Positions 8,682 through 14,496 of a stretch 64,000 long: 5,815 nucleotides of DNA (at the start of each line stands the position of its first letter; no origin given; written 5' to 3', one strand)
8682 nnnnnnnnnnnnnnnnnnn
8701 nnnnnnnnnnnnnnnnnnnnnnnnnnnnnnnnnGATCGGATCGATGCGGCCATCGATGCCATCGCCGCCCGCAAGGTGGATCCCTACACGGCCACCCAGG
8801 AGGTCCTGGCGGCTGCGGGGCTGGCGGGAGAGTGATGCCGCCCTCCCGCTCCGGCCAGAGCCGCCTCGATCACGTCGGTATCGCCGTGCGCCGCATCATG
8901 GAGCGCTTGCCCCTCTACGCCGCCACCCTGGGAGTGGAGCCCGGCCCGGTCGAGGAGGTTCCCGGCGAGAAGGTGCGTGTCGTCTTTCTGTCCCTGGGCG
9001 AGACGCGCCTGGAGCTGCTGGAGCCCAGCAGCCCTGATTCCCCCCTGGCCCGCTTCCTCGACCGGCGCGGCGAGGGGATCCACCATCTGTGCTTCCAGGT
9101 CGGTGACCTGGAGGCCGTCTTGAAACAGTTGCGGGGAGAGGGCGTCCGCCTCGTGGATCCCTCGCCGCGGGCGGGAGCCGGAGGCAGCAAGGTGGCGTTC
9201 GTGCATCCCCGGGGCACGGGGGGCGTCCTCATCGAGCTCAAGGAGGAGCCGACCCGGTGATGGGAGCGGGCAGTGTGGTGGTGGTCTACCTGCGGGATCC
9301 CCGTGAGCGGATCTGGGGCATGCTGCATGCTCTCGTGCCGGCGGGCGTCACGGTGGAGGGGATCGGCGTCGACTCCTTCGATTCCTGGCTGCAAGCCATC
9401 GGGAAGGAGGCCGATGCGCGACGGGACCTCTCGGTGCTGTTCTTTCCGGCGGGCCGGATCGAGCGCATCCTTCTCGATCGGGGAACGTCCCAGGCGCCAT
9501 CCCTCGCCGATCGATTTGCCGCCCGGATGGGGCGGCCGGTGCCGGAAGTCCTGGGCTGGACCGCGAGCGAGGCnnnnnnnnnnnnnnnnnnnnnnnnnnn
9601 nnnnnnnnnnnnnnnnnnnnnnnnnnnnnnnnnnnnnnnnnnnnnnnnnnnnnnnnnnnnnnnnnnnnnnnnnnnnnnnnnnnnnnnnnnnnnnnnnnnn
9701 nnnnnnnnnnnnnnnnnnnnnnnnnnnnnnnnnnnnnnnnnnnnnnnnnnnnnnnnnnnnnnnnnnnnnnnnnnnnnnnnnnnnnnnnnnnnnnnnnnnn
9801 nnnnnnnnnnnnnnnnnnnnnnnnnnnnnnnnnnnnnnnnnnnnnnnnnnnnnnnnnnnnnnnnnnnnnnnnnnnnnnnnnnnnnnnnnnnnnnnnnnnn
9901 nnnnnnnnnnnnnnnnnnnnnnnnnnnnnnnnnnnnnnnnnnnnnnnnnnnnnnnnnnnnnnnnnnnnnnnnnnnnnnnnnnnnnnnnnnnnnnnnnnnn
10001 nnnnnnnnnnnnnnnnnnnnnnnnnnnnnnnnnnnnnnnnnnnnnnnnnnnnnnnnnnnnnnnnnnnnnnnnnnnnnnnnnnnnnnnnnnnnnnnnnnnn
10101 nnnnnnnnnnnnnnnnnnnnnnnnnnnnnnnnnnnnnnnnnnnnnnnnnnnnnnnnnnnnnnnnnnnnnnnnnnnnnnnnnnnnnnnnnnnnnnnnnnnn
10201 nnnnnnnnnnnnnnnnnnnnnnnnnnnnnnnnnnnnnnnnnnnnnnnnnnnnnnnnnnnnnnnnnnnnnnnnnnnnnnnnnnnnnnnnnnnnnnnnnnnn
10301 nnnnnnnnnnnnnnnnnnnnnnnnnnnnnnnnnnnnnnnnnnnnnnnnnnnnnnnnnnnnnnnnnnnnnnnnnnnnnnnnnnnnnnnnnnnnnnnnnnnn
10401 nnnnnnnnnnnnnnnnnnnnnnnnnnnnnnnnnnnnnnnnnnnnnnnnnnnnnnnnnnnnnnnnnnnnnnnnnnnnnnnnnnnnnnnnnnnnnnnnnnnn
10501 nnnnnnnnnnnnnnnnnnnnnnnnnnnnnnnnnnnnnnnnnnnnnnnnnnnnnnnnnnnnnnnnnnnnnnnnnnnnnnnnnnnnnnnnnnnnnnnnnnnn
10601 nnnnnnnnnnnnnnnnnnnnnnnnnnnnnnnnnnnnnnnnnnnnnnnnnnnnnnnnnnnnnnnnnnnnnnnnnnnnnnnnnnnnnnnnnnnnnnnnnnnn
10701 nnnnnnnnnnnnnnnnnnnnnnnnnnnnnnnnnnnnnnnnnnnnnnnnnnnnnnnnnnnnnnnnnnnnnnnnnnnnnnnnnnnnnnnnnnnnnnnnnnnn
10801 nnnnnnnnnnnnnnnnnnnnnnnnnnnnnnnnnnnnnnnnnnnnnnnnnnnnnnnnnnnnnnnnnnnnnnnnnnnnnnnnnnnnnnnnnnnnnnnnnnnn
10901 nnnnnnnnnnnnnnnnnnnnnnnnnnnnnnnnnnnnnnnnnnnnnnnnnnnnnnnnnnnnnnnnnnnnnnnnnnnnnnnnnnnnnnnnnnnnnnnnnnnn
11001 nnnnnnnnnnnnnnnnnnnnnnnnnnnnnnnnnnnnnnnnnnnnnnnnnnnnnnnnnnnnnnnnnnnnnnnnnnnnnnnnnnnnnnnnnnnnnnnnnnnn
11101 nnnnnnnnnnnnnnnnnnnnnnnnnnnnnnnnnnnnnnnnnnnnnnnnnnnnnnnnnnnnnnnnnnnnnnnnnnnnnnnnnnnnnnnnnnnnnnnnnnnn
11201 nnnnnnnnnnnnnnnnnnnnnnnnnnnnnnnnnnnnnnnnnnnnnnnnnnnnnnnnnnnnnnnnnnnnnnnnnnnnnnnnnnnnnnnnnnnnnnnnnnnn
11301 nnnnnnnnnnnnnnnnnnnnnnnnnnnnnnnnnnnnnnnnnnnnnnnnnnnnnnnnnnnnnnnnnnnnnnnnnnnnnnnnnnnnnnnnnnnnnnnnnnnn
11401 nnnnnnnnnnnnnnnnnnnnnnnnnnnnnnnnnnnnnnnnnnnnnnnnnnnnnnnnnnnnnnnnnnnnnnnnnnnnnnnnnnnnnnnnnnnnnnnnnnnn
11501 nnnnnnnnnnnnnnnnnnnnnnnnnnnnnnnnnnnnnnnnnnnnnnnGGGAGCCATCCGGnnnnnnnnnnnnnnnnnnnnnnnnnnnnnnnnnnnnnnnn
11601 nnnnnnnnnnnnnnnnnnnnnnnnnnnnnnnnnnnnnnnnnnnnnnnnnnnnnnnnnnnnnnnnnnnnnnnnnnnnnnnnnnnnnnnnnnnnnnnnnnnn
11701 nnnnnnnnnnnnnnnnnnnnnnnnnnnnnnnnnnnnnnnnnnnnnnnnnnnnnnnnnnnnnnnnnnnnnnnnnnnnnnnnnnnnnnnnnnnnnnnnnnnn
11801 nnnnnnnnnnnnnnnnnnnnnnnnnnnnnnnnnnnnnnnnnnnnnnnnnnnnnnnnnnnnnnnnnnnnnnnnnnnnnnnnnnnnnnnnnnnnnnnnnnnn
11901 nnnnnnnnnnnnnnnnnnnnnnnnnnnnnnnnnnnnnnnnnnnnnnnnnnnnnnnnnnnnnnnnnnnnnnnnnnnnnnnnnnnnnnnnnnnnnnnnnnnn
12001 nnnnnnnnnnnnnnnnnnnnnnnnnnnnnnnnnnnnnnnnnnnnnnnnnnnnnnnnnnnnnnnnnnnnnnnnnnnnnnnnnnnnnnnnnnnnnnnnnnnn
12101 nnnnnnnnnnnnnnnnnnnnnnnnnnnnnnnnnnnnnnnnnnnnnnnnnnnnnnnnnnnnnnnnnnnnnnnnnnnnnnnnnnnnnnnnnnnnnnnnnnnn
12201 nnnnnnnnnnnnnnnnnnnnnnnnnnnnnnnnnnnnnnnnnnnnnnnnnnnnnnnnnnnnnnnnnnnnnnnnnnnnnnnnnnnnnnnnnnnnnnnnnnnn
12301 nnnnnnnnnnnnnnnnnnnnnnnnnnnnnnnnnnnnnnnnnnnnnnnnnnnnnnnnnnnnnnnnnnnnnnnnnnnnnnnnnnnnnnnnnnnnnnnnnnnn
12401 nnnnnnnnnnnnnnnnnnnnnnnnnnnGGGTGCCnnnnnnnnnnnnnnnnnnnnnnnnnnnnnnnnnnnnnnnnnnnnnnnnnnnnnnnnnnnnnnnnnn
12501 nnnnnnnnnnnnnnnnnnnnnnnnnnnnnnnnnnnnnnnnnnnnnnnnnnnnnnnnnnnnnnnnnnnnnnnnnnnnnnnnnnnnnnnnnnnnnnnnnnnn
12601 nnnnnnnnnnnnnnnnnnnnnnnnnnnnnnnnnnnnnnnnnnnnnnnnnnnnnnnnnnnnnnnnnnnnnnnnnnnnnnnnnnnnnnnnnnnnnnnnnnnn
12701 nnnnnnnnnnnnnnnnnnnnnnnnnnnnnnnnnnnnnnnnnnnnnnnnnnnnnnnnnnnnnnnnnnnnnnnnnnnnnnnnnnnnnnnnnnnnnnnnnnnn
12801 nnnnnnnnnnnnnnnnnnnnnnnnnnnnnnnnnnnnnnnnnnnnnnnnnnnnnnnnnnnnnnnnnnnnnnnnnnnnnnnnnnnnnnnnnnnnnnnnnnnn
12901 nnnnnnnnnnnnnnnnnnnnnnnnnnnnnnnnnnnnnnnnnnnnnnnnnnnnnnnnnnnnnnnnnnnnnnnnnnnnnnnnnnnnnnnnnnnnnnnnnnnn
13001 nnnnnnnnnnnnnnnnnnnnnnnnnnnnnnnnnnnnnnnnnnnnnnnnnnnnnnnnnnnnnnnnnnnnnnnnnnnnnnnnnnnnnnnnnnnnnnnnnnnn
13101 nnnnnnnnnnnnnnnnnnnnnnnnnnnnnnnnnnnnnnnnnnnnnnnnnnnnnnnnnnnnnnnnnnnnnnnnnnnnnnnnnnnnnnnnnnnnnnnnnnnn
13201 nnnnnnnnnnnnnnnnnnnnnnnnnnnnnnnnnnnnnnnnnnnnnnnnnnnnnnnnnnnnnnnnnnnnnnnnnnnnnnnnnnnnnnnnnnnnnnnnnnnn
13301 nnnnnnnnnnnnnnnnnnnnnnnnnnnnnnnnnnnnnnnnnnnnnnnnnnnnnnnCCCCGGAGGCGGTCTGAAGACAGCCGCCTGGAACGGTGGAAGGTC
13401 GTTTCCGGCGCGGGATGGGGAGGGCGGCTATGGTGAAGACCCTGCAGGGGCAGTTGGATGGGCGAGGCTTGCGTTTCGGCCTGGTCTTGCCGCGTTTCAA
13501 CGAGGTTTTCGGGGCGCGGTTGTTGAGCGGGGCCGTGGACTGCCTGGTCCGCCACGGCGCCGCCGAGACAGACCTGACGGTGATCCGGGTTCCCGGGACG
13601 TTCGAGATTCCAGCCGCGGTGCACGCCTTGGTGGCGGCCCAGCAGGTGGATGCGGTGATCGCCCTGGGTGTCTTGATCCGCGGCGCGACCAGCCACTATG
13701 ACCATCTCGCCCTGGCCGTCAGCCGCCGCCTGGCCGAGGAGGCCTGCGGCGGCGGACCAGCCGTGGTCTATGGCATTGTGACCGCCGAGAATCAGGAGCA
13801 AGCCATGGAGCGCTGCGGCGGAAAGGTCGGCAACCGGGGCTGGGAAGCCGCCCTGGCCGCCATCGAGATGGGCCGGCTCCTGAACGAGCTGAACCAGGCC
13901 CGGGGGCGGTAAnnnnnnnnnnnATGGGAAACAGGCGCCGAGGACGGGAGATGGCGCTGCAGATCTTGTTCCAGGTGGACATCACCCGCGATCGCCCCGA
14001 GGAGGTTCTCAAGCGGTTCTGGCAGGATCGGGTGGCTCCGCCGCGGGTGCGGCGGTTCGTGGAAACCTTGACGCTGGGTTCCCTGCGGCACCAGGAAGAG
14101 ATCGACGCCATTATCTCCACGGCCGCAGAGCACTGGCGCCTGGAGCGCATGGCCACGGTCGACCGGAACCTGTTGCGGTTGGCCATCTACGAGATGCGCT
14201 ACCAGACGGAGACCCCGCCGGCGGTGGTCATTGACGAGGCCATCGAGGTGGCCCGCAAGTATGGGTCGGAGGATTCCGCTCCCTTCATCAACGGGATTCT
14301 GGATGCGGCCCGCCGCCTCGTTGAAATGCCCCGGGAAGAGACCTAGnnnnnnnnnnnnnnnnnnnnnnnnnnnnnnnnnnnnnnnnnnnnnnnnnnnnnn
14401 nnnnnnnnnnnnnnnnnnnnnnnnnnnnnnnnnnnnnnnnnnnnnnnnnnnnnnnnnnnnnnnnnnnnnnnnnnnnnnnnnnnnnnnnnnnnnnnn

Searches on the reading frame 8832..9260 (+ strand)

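Call 7: search_protein_families(library=pfam, proteins=[window:8832-9260:+], max_evalue=0.001)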
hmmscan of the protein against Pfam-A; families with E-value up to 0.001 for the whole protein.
window:8832-9260:+ (142 aa): 3 families
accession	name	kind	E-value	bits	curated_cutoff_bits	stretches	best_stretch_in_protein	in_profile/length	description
PF13669.12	Glyoxalase_4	-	1.7e-22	80.2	27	1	13-123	1-109/109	Glyoxalase/Bleomycin resistance protein/Dioxygenase superfamily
PF00903.31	Glyoxalase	-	5e-15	56.4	20.6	1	11-136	1-121/121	Glyoxalase/Bleomycin resistance protein/Dioxygenase superfamily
PF13468.12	Glyoxalase_3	-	2.5e-09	37.9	25.1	1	12-110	1-102/176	Glyoxalase-like domain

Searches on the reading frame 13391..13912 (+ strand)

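Call 7: search_protein_families(library=pfam, proteins=[window:13391-13912:+], max_evalue=0.001)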
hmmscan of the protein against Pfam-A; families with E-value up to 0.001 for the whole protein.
window:13391-13912:+ (173 aa): 1 family
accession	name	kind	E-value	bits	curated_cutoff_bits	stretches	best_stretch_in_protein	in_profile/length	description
PF00885.24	DMRL_synthase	-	2e-41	141.6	26.7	1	26-164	1-138/139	6,7-dimethyl-8-ribityllumazine synthase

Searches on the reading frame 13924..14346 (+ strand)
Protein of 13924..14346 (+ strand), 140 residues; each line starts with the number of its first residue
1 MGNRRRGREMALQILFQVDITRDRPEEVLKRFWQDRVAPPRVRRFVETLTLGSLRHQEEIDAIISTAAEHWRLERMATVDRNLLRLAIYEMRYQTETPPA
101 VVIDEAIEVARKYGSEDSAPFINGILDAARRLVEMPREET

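Call 7: search_protein_families(library=pfam, proteins=[window:13924-14346:+], max_evalue=0.001)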
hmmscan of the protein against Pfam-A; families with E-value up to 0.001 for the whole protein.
window:13924-14346:+ (140 aa): 1 family
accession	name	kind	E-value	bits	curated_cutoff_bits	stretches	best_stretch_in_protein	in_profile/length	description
PF01029.23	NusB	-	1.1e-39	136.3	23.1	1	7-130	3-132/133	NusB family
